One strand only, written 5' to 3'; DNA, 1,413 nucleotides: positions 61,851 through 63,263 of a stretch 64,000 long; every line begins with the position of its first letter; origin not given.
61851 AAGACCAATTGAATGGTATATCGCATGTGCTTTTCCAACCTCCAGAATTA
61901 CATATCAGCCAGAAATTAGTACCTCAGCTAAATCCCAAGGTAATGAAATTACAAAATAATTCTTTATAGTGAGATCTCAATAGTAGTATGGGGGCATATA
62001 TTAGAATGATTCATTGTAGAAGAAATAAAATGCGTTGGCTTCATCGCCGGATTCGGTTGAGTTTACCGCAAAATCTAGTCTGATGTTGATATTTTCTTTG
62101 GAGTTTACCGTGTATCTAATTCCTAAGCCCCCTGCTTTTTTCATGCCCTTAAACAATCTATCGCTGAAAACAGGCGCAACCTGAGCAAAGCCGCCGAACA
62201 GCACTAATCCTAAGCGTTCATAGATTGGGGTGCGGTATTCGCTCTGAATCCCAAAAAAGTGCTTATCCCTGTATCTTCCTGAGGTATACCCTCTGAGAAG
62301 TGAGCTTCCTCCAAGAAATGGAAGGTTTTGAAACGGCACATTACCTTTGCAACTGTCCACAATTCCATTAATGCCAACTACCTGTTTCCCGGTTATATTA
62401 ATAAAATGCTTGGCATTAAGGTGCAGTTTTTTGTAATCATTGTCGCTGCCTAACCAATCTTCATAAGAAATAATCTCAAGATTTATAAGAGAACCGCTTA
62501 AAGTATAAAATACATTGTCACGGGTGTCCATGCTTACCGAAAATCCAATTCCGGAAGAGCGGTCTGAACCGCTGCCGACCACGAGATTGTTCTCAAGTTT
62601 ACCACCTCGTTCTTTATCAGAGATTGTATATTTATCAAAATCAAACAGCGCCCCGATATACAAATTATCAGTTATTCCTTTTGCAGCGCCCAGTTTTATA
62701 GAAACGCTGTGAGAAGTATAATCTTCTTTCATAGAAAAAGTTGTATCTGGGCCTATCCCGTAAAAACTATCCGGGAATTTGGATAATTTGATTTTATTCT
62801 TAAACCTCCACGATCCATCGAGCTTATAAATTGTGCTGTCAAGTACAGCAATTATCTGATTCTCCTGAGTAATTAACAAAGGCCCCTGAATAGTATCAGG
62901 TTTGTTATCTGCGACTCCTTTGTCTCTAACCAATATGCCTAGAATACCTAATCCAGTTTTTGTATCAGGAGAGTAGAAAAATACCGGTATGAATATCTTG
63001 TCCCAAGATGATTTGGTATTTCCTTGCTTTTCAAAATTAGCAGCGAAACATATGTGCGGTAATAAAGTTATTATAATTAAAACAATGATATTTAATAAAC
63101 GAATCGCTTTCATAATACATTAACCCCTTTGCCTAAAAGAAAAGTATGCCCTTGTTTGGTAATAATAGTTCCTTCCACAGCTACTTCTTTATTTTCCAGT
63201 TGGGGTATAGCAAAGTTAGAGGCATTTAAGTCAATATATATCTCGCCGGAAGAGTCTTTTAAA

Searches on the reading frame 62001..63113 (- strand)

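Call 88: search_protein_families(library=pfam, proteins=[window:62001-63113:-], max_evalue=0.00001)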
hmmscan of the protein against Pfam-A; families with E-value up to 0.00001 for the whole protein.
window:62001-63113:- (370 aa): 1 family
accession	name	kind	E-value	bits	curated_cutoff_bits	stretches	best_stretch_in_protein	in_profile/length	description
PF01103.29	Omp85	-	7.2e-13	49.2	24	1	128-370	53-325/325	Omp85 superfamily domain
